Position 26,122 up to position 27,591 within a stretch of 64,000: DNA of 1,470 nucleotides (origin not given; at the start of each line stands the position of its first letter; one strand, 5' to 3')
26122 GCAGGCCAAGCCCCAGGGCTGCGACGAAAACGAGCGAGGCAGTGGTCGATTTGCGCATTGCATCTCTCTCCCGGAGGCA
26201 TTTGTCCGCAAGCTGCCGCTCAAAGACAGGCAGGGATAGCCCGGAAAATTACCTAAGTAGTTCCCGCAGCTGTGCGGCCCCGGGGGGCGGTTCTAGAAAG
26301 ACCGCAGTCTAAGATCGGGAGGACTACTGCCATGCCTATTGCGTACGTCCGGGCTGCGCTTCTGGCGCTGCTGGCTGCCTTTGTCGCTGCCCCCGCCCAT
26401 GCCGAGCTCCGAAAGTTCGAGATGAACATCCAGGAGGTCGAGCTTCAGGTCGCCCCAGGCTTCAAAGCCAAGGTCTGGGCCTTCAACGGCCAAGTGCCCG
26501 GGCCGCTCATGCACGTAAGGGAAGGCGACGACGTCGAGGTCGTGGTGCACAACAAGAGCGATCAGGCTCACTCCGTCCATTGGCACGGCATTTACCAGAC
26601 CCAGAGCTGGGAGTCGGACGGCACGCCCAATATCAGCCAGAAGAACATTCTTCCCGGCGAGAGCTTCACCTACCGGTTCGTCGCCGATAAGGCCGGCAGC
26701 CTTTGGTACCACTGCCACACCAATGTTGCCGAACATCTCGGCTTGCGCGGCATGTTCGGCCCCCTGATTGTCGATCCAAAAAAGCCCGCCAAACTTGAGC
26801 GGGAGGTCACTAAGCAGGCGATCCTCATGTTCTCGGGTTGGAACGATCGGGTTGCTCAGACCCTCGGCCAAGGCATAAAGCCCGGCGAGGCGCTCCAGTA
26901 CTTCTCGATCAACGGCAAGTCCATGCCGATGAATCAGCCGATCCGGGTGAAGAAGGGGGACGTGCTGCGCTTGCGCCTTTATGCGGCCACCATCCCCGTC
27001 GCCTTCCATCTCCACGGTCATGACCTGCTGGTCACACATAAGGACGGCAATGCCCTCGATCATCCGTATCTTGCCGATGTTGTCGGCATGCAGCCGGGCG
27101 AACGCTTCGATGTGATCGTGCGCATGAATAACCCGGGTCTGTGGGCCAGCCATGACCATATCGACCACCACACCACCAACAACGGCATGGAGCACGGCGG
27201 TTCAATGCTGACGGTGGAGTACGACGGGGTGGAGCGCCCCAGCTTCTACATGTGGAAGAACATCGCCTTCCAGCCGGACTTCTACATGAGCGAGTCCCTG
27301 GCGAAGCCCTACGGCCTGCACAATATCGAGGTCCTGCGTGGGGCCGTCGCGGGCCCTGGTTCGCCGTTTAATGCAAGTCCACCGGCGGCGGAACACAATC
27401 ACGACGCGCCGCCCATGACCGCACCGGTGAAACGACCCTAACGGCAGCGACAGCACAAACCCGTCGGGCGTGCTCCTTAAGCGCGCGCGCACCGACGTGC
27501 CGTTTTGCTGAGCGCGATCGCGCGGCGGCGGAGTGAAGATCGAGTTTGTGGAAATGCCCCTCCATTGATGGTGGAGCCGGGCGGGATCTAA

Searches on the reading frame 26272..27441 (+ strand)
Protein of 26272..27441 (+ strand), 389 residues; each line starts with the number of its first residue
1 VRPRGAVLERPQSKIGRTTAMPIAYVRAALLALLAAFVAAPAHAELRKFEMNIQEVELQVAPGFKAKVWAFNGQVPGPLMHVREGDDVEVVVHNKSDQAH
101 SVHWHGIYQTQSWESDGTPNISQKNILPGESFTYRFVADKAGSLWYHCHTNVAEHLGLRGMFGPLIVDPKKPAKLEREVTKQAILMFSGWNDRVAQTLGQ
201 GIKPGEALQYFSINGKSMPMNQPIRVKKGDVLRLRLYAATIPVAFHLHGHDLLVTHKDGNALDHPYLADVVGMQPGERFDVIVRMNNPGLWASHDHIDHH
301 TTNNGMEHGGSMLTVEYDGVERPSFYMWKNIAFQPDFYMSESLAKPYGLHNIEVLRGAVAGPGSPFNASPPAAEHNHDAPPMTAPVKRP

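Call 3: search_protein_families(library=pfam, proteins=[window:26272-27441:+])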
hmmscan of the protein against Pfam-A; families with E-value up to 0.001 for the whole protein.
window:26272-27441:+ (389 aa): 3 families
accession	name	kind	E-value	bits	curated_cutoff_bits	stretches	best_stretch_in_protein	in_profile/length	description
PF07732.21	Cu-oxidase_3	-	1.2e-37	129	21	1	53-171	2-118/119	Multicopper oxidase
PF07731.20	Cu-oxidase_2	-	1.4e-24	86.9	20.4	2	209-303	23-125/137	Multicopper oxidase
PF00394.28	Cu-oxidase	-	1.6e-08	35.3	21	1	184-296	4-134/157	Multicopper oxidase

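Call 4: search_protein_families(library=ncbifam, proteins=[window:26272-27441:+])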
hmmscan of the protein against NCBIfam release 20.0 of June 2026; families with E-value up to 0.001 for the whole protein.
window:26272-27441:+ (389 aa): 8 families
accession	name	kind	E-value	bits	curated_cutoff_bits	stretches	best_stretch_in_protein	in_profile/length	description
TIGR01480.1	copper_res_A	subfamily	8.9e-39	133.4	478.95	2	47-196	46-187/593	copper resistance system multicopper oxidase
TIGR03389.1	laccase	equivalog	3.8e-32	111.8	558.9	1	45-285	2-251/539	laccase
TIGR03388.1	ascorbase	equivalog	1.8e-29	102.8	614.8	1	48-192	3-144/542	L-ascorbate oxidase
TIGR03390.1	ascorbOXfungal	equivalog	8.5e-23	80.6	445.35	1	70-285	31-263/538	L-ascorbate oxidase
TIGR02376.1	Cu_nitrite_red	equivalog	9.5e-23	81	296.3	1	47-172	28-149/326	copper-containing nitrite reductase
NF008205.1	PRK10965.1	equivalog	2e-20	73.1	525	1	47-174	46-170/529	multicopper oxidase CueO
NF008135.0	PRK10883.1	equivalog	1.1e-10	40.6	581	1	51-287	50-287/471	cell division protein FtsP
NF045554.1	AmiPhnlOxPhsA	equivalog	1.6e-05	23.7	950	0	66-104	43-81/581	O-aminophenol oxidase PhsA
